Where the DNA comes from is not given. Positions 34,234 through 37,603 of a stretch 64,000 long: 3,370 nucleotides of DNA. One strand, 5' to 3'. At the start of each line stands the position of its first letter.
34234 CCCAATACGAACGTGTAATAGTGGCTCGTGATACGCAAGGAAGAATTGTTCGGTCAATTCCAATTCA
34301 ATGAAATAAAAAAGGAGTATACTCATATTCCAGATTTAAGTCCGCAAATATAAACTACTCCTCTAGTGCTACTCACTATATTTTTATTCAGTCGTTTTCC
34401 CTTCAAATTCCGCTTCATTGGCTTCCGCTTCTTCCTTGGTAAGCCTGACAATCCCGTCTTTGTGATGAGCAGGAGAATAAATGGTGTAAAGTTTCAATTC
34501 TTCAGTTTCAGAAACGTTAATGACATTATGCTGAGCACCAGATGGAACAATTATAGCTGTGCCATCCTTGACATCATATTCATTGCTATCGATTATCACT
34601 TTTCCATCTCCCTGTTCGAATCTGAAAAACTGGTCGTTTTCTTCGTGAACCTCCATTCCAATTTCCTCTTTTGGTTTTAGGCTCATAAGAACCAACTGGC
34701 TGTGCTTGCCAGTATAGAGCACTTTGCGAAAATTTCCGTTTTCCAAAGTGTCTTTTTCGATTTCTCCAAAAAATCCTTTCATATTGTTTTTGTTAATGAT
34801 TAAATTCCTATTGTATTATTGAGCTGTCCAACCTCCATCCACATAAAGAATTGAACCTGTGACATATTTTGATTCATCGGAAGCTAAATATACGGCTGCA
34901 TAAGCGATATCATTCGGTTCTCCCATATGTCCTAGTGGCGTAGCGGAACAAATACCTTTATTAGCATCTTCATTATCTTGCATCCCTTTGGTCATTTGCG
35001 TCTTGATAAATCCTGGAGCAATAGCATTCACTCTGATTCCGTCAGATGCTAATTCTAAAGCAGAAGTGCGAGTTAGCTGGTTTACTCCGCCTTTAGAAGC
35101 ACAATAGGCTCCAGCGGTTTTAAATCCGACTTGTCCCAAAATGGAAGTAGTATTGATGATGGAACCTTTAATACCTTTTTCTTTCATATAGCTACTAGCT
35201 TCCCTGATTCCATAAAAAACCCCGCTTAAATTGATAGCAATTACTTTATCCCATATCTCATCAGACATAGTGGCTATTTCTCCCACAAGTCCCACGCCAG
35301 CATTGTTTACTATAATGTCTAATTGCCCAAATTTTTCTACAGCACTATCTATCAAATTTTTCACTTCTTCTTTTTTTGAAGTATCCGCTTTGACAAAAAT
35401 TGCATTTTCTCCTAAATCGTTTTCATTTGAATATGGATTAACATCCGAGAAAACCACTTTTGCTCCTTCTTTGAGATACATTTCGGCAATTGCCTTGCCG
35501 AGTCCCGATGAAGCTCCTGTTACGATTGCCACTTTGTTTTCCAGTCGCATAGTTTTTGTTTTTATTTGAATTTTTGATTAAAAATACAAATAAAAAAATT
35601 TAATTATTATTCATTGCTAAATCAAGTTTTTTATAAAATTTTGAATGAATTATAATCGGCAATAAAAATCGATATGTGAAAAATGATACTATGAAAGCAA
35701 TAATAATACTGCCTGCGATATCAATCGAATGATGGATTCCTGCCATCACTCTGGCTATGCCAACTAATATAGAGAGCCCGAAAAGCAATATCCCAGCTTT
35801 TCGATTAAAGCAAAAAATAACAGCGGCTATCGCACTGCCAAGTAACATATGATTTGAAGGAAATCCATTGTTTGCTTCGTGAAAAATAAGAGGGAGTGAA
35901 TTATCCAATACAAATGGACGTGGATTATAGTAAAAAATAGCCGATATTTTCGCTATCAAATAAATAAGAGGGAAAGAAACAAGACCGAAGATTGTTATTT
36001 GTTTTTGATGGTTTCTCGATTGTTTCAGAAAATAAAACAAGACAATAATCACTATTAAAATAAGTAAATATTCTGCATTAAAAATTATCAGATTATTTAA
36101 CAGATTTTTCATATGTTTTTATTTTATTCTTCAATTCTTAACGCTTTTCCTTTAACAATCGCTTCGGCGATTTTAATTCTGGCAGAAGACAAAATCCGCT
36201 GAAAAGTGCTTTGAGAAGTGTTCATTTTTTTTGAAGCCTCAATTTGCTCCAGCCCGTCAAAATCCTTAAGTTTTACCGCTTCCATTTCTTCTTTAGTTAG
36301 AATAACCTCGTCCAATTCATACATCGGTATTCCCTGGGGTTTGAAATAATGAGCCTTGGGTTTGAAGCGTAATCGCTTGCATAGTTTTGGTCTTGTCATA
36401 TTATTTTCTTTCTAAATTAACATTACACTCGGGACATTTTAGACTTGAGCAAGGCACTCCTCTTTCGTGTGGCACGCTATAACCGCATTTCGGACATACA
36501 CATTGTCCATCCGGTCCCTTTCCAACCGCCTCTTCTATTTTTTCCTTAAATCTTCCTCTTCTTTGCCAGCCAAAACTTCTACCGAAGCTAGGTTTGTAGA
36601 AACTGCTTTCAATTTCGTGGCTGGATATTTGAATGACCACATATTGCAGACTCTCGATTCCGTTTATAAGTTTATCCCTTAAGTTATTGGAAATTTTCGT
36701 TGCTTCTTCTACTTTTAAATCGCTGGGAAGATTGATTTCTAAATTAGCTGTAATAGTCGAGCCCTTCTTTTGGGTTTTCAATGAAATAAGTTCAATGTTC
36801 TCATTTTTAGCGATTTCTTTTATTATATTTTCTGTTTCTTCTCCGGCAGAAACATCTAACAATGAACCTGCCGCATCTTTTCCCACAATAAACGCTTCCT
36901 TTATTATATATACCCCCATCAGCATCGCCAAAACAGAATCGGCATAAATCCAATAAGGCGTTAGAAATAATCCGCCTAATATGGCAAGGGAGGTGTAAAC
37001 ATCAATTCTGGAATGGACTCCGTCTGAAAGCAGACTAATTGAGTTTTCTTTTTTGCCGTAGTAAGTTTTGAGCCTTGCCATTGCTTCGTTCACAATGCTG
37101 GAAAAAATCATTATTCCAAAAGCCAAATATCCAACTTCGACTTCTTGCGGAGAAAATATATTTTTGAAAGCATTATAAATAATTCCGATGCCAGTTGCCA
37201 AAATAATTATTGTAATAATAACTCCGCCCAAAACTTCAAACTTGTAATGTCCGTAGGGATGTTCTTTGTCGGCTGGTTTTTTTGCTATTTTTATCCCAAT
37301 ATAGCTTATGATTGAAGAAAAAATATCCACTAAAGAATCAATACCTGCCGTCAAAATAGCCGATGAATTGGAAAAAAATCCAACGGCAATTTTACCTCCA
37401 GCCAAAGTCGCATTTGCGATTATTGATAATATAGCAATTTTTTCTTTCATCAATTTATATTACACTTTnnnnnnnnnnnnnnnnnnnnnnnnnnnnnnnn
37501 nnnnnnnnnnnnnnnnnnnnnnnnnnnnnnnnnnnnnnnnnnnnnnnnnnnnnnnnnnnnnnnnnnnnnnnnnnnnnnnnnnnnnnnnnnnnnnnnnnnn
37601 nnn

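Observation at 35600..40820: Nine-gene anaerobe-type metal/FeS-handling operon (DUF5320 - 2x NifX-like - MinD-ferredoxin ATPase - Trx - Trx-CcdA - CDF - DUF134 - PAP2)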

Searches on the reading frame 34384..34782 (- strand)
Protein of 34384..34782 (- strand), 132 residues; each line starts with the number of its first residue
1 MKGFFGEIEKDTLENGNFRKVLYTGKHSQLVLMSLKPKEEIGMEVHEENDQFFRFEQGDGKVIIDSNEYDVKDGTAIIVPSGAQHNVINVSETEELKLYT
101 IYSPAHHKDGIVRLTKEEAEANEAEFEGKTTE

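Call 71: search_protein_families(library=pfam, proteins=[window:34384-34782:-], max_evalue=0.001)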
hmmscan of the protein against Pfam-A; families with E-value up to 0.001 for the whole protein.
window:34384-34782:- (132 aa): 2 families
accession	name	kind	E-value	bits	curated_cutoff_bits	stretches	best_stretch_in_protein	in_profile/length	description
PF07883.17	Cupin_2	-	8e-15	54.8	27.2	1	32-102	2-70/70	Cupin domain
PF01050.24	MannoseP_isomer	-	0.0005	20.7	23.6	1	21-114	21-114/116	Mannose-6-phosphate isomerase C-terminal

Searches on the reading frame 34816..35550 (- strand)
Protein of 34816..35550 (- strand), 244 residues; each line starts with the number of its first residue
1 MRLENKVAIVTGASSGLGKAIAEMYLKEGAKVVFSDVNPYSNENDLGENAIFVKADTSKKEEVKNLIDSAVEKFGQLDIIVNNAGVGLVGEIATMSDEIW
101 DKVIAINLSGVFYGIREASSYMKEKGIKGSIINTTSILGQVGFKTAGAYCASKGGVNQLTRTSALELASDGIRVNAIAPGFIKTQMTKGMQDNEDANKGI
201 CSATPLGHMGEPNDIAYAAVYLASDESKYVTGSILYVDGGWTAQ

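Call 71: search_protein_families(library=pfam, proteins=[window:34816-35550:-], max_evalue=0.001)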
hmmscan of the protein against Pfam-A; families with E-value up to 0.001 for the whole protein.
window:34816-35550:- (244 aa): 5 families
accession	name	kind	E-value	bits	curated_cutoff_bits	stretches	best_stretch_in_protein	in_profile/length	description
PF13561.12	adh_short_C2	-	1.8e-70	237.6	27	1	12-242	1-236/236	Enoyl-(Acyl carrier protein) reductase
PF00106.31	adh_short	-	7.9e-58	195.6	26.6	1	6-194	1-194/195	short chain dehydrogenase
PF08659.16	KR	-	1.3e-08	35.4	22.6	1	9-159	4-159/180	KR domain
PF23441.1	SDR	-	1.7e-07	31.3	27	1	61-240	78-254/258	SDR-like rossmann domain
PF01370.27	Epimerase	-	5.1e-07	29.8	20.9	1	9-107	2-95/240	NAD dependent epimerase/dehydratase family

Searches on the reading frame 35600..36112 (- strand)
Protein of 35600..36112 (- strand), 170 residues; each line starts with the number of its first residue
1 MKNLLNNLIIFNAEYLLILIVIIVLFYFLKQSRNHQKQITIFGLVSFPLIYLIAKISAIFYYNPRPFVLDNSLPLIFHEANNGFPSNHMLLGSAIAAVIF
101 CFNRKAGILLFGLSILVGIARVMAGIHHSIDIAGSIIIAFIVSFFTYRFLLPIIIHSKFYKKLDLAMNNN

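Call 3: search_protein_families(library=pfam, proteins=[window:35600-36112:-], max_evalue=0.01)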
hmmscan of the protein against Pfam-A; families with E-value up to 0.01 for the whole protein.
window:35600-36112:- (170 aa): 3 families
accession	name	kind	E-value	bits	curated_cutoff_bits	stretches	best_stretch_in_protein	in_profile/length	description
PF01569.27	PAP2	-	2.5e-13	50.3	27.2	1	46-150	8-125/130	PAP2 superfamily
PF14808.11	TMEM164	-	0.0036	17.3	25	1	16-75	13-73/217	TMEM164 family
PF14378.12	PAP2_3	-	0.004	17.4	27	0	71-142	114-187/190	PAP2 superfamily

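Call 4: search_protein_families(library=ncbifam, proteins=[window:35600-36112:-], max_evalue=0.01)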
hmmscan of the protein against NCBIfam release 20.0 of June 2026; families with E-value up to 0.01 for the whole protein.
window:35600-36112:- (170 aa): 3 families
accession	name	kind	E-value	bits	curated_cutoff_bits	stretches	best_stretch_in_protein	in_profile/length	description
NF008813.0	PRK11837.1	equivalog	8.3e-14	52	229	1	7-145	25-167/202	undecaprenyl-diphosphate phosphatase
NF047884.1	UdeprDiPSep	equivalog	4.7e-10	39.7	250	1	4-147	40-184/188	undecaprenyl-diphosphatase SepP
NF007975.0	PRK10699.1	equivalog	0.007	15.8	261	1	79-147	154-227/254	phosphatidylglycerophosphatase B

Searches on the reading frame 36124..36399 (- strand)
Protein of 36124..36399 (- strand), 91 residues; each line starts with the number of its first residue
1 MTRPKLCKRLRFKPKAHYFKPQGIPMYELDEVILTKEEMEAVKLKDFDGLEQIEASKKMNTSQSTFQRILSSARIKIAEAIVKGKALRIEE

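Call 3: search_protein_families(library=pfam, proteins=[window:36124-36399:-], max_evalue=0.01)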
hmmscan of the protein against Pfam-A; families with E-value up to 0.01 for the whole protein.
window:36124-36399:- (91 aa): 3 families
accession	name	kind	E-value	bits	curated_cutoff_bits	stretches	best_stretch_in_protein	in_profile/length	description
PF02001.22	DUF134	-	2.3e-19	70.2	27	1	2-89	5-90/98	Protein of unknown function DUF134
PF08281.18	Sigma70_r4_2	-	0.00022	21.2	25.7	1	34-76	11-53/54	Sigma-70, region 4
PF07638.17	Sigma70_ECF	-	0.00034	21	21.1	1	35-80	137-182/185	ECF sigma factor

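Call 4: search_protein_families(library=ncbifam, proteins=[window:36124-36399:-], max_evalue=0.01)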
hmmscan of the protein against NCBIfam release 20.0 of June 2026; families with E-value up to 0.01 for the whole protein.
window:36124-36399:- (91 aa): 5 families
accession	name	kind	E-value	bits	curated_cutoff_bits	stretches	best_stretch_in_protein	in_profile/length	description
NF003257.0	PRK04217.1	equivalog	5.1e-16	58.8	115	1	4-88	12-97/110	hypothetical protein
TIGR02937.1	sigma70-ECF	superfamily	1.5e-05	24.7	42.9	1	34-80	118-164/165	sigma-70 family RNA polymerase sigma factor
TIGR02999.1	Sig-70_X6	subfamily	0.00086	19.2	126.15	1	36-78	137-179/183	ECF-type sigma factor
TIGR02959.1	SigZ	equivalog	0.0022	17.8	168.65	1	34-88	101-155/170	RNA polymerase sigma factor SigZ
NF058625.1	sigma_PG0214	equivalog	0.0068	16.1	130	1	35-85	115-165/170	GFO_1088 family ECF-type sigma factor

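Call 74: search_solved_structures(query=window:36124-36399:-, max_evalue=1)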
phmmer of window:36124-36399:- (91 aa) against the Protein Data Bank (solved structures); distinct sequences matched with E-value up to 1: 0.

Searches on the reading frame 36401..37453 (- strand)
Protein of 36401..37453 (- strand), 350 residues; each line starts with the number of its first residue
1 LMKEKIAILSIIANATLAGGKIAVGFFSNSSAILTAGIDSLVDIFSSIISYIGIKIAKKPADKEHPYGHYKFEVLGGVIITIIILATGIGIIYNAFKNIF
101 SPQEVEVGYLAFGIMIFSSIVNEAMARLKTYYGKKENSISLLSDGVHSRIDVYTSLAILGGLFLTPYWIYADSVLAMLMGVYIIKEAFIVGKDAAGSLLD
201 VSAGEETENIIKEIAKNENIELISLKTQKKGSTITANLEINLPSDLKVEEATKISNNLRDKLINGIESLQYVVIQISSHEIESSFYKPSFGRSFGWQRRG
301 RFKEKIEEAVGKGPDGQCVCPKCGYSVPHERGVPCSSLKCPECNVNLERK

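Call 3: search_protein_families(library=pfam, proteins=[window:36401-37453:-], max_evalue=0.01)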
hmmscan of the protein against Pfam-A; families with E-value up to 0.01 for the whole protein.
window:36401-37453:- (350 aa): 2 families
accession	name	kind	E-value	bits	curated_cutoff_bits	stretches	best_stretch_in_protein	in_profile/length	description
PF01545.26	Cation_efflux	-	1.5e-45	155.9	26.6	1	8-199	2-198/198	Cation efflux family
PF16916.11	ZT_dimer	-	3.9e-05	24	26.7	1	206-276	4-75/78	Dimerisation domain of Zinc Transporter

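Call 4: search_protein_families(library=ncbifam, proteins=[window:36401-37453:-], max_evalue=0.01)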
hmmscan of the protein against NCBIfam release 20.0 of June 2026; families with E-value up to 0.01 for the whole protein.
window:36401-37453:- (350 aa): 10 families
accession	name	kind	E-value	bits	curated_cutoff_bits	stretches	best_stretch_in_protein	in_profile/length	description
TIGR01297.1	CDF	superfamily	1.4e-62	211.6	82.35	1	4-279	2-283/285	cation diffusion facilitator family transporter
NF050169.1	CatEfflxFieF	equivalog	4.4e-40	137.7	420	1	10-270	11-274/282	cation efflux pump FieF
NF052621.1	MngEfTpMntE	equivalog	1.2e-39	136.5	500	1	4-274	3-277/293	manganese efflux transporter MntE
NF033615.1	CDF_MamM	equivalog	1.5e-38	132.7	350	1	3-279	8-289/290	magnetosome biogenesis CDF transporter MamM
NF033616.1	CDF_MamB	equivalog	4.4e-35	121.5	350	1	3-277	5-282/284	magnetosome biogenesis CDF transporter MamB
NF007064.0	PRK09509.1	equivalog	1.6e-34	119.3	447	1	7-267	13-276/300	CDF family cation-efflux transporter FieF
NF040994.1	MamV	equivalog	4.9e-30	104.7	500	1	3-275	10-284/319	CDF transporter MamV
NF052602.1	Zn_efflux_Cdf31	equivalog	2.2e-19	70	460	1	5-281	8-292/299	CDF family zinc efflux transporter Cdf31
NF002923.0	PRK03557.1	equivalog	5.7e-13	48.8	408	1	19-204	33-218/313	CDF family zinc transporter ZitB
NF033827.1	CDF_efflux_DmeF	equivalog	1.2e-07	31.4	250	2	143-238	180-277/309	CDF family Co(II)/Ni(II) efflux transporter DmeF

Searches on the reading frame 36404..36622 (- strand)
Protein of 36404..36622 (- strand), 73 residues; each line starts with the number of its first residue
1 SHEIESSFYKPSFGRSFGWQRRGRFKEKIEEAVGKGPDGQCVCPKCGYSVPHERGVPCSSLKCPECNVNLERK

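Call 20: search_protein_families(library=pfam, proteins=[window:36404-36622:-], max_evalue=10)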
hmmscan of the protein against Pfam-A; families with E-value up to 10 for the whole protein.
seq(73 aa): 13 families
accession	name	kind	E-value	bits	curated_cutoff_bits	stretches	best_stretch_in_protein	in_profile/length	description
PF01155.25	HypA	-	0.024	15.1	28.9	1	37-67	67-93/112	Hydrogenase/urease nickel incorporation, metallochaperone, hypA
PF08271.17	Zn_Ribbon_TF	-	0.039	13.9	29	2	39-49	18-28/43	TFIIB zinc-binding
PF18439.7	zf_UBZ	-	0.097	12.8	25.6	1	41-53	3-15/32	Ubiquitin-Binding Zinc Finger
PF15152.11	Kisspeptin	-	0.11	13.7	27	1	19-59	2-42/76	Kisspeptin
PF13240.11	Zn_Ribbon_1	-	0.34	11.2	25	1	43-49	16-22/23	zinc-ribbon domain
PF13453.11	Zn_ribbon_TFIIB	-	0.35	10.7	22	1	62-71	1-10/41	Transcription factor zinc-finger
PF08792.16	A2L_zn_ribbon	-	0.37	11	22.9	1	39-51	20-32/33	A2L zinc ribbon domain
PF14353.12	CpXC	-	0.51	10.8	25.4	1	27-53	24-50/121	CpXC protein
PF07282.18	Cas12f1-like_TNB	-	0.8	10.4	26.3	1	43-72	31-52/60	Cas12f1-like, TNB domain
PF09723.15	Zn_ribbon_8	-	0.83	10.2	34.4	0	38-48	25-34/41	Zinc ribbon domain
PF18414.7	zf_C2H2_10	-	0.99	9.5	25.6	1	43-51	5-13/26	C2H2 type zinc-finger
PF00096.32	zf-C2H2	-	1.2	10.1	25.2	0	42-51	2-11/23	Zinc finger, C2H2 type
PF23548.1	Zn_ribbon_FGT1_2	-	1.9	8.6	27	1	60-71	20-31/35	FORGETTER1 second zinc ribbon domain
